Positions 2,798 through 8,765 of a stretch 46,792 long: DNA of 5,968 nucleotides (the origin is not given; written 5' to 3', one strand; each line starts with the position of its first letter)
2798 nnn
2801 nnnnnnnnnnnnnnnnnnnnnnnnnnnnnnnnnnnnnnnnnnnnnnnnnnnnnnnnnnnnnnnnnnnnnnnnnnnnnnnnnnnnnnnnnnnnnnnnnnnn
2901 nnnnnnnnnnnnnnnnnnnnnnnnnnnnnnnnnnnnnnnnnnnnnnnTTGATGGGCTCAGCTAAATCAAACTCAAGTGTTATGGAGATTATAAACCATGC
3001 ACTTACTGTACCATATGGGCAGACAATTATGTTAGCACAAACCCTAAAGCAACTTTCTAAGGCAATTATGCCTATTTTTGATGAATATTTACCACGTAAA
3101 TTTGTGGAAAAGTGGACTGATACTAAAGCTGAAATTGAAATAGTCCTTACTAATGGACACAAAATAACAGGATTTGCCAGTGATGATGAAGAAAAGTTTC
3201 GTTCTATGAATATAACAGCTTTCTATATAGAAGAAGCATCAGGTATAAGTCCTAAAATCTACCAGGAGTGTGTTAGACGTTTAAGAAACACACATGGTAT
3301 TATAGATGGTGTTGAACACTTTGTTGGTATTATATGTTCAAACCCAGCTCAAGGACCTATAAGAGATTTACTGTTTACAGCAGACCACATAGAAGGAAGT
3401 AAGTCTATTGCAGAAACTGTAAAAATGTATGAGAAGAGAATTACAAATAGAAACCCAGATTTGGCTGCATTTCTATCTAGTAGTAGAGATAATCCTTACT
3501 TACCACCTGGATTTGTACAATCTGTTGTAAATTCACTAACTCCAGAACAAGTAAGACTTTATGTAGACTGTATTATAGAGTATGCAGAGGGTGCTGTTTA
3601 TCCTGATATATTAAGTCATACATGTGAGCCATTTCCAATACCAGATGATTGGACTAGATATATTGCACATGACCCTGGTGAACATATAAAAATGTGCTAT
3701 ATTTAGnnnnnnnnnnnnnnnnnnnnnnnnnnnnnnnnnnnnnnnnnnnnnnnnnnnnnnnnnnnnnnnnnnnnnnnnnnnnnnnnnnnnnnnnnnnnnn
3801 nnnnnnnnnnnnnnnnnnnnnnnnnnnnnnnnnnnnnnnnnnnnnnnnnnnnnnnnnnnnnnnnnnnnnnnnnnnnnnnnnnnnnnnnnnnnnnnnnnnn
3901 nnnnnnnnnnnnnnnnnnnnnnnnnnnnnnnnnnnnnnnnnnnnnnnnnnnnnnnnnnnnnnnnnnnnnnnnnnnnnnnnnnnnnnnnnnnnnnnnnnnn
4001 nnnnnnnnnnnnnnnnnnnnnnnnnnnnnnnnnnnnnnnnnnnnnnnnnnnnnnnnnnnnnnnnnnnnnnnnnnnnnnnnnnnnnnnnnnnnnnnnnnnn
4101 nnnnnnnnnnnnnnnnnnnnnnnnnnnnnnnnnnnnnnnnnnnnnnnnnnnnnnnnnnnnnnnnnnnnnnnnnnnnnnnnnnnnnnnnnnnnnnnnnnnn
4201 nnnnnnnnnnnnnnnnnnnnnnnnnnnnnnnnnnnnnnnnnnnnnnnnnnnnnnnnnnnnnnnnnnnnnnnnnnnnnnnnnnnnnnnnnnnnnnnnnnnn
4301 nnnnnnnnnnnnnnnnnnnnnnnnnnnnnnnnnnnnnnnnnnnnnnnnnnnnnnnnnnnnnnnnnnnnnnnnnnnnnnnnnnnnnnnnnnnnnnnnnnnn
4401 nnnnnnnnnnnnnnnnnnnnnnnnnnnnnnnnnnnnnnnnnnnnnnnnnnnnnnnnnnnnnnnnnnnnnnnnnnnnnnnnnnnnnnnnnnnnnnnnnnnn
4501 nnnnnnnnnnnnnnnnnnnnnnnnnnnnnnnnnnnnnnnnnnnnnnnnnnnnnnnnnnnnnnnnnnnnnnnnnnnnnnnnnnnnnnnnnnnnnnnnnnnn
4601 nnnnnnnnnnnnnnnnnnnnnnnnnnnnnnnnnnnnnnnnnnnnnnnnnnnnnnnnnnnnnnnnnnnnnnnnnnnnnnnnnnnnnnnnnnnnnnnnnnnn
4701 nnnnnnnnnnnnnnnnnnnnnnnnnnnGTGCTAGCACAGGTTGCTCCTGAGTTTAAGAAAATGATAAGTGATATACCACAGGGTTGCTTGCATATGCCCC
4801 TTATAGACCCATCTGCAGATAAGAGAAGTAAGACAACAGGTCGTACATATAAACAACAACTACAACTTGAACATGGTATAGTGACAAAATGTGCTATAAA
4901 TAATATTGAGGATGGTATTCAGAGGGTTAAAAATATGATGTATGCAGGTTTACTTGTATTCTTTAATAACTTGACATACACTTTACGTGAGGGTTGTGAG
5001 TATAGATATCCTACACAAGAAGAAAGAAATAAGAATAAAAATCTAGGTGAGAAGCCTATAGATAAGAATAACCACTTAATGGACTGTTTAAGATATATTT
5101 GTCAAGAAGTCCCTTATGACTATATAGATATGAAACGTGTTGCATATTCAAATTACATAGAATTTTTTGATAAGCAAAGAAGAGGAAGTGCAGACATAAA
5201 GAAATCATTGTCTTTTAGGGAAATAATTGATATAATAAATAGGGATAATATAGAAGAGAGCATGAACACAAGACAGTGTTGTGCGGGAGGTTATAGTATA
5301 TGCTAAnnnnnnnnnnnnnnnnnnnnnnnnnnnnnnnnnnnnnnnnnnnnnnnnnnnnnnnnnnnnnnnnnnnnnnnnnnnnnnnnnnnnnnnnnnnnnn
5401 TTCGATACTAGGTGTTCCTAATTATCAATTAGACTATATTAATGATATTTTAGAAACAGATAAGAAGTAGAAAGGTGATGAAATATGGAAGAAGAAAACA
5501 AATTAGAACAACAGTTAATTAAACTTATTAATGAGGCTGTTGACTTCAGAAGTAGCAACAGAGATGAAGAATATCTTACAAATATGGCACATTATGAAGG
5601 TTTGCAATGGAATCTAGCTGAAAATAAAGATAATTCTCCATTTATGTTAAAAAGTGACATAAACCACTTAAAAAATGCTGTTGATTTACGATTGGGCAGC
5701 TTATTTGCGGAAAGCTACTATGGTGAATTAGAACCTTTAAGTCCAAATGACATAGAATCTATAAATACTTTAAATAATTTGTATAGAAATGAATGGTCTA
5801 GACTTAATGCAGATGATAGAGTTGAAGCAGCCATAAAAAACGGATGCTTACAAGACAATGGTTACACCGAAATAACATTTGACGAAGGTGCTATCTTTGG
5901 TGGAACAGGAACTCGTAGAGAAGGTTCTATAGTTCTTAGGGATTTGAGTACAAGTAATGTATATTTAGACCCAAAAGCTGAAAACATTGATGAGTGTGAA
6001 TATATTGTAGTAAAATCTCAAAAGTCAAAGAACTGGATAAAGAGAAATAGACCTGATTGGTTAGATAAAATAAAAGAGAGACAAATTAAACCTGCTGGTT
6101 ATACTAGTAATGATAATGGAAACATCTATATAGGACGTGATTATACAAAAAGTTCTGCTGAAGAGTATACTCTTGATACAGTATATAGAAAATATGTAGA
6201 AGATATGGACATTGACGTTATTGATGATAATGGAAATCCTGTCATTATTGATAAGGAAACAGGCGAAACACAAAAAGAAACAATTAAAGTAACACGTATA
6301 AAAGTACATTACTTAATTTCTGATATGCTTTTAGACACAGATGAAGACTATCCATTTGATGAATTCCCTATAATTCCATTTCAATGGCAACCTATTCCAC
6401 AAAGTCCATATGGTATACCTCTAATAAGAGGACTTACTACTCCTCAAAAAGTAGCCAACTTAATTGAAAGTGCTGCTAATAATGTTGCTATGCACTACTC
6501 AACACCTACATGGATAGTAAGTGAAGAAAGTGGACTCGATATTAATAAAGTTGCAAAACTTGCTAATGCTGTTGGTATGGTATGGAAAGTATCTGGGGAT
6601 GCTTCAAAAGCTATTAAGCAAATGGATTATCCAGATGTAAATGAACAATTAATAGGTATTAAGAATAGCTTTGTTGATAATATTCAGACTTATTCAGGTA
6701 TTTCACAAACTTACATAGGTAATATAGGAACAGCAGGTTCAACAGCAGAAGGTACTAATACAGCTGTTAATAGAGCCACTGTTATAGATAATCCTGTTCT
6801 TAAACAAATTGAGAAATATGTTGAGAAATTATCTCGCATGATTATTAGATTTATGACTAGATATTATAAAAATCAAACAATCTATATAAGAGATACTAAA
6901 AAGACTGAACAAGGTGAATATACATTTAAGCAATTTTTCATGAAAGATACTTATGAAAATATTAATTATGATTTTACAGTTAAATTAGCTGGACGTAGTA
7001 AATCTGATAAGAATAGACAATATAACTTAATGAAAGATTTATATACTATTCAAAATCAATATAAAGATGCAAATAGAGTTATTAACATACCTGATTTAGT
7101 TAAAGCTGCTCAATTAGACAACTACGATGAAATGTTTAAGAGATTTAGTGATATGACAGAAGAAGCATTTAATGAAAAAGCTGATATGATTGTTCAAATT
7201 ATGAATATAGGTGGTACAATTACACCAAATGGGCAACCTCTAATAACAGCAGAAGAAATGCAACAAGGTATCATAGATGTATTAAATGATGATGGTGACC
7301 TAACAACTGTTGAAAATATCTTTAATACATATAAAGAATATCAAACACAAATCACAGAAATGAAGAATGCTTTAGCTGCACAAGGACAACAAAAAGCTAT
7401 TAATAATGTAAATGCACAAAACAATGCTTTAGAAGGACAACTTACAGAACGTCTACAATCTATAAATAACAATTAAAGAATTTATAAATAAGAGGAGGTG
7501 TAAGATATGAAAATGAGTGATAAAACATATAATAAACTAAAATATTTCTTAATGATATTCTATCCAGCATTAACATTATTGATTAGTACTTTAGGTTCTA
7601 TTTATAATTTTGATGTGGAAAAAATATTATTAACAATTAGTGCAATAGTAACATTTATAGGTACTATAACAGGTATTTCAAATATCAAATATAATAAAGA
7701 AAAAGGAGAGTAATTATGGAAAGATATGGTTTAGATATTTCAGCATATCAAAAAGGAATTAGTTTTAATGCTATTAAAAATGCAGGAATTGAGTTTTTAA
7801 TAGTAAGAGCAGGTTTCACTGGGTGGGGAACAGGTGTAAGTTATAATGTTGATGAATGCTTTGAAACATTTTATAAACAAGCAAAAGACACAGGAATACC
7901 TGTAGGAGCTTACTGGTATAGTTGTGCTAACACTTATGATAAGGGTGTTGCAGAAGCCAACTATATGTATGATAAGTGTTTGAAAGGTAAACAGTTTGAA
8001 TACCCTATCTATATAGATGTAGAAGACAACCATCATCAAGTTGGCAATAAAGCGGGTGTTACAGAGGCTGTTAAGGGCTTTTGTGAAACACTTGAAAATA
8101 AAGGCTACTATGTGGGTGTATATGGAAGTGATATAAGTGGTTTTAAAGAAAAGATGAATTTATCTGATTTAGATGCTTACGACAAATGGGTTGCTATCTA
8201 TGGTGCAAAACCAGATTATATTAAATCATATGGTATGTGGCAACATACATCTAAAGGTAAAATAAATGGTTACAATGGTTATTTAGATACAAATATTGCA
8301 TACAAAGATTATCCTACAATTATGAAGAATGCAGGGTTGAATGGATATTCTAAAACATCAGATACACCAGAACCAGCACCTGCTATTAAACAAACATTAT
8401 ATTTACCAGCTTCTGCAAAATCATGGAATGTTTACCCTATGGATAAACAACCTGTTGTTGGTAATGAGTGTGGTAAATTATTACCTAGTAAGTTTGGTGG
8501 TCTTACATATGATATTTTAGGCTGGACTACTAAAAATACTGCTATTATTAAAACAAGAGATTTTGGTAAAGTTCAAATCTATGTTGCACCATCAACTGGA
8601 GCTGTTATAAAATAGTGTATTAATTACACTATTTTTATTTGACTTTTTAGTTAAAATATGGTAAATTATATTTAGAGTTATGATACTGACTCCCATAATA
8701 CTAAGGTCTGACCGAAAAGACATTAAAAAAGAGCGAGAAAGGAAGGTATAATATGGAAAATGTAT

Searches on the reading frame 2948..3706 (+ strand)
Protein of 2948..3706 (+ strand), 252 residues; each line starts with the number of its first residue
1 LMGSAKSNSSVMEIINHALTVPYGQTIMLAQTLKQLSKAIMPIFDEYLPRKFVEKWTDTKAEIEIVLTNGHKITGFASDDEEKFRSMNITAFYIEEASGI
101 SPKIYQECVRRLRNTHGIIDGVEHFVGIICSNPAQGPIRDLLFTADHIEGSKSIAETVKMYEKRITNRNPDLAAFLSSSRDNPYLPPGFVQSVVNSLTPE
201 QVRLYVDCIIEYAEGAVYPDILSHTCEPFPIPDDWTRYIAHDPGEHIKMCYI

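Call 25: search_protein_families(library=phrogs, proteins=[window:2948-3706:+], max_evalue=0.00001)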
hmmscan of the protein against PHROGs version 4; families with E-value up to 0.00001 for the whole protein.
window:2948-3706:+ (252 aa): 2 families
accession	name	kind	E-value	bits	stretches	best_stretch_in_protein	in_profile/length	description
phrog_2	-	head and packaging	1.8e-16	61.1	1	3-245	287-490/807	terminase large subunit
phrog_979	-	head and packaging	3.9e-08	33.4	1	2-130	175-302/642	terminase large subunit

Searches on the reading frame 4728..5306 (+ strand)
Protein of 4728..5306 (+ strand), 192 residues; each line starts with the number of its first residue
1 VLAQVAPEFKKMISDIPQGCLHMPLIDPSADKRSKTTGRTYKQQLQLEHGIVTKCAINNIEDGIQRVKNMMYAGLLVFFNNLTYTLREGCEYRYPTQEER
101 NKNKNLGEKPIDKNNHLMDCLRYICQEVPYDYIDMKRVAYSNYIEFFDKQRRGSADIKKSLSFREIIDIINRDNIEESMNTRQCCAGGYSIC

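Call 25: search_protein_families(library=phrogs, proteins=[window:4728-5306:+], max_evalue=0.00001)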
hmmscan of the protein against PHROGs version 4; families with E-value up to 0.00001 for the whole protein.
window:4728-5306:+ (192 aa): 3 families
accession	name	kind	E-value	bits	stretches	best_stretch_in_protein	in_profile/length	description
phrog_5653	-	head and packaging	6.4e-10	40.1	1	47-127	104-179/199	terminase large subunit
phrog_6672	-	head and packaging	7.5e-07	29.8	1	56-127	64-128/145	terminase large subunit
phrog_10250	-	head and packaging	9.6e-06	26.5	0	26-128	116-215/228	terminase large subunit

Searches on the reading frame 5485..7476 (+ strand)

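Call 25: search_protein_families(library=phrogs, proteins=[window:5485-7476:+], max_evalue=0.00001)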
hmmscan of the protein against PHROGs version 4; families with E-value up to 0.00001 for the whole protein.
window:5485-7476:+ (663 aa): 2 families
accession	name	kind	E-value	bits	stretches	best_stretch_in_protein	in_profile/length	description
phrog_156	-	head and packaging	4.3e-28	99.1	1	82-646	86-639/681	portal protein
phrog_332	-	connector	9.3e-12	45.1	1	145-649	151-541/560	head-tail adaptor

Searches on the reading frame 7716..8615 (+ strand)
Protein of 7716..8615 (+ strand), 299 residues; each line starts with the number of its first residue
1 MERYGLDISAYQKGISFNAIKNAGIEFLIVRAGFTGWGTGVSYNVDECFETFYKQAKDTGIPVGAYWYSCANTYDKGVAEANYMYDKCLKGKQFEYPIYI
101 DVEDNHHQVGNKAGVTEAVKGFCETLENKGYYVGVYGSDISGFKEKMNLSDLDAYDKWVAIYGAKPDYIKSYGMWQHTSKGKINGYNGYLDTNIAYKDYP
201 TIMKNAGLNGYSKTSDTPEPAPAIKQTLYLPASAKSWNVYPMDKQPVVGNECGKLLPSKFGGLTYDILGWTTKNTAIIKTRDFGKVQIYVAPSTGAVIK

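Call 25: search_protein_families(library=phrogs, proteins=[window:7716-8615:+], max_evalue=0.00001)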
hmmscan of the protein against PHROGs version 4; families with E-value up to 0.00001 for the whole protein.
window:7716-8615:+ (299 aa): 5 families
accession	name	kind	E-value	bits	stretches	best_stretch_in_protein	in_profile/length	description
phrog_291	-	lysis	1.3e-44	153.8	1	2-238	112-345/509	endolysin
phrog_6219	-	lysis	1.4e-32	114.5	1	5-229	4-220/326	endolysin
phrog_6745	-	lysis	3.7e-25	89.6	1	3-181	4-174/396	endolysin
phrog_5182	-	lysis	1.6e-10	42.1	1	184-268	246-318/321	endolysin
phrog_3084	-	lysis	8.3e-10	39.3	1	1-172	157-315/468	endolysin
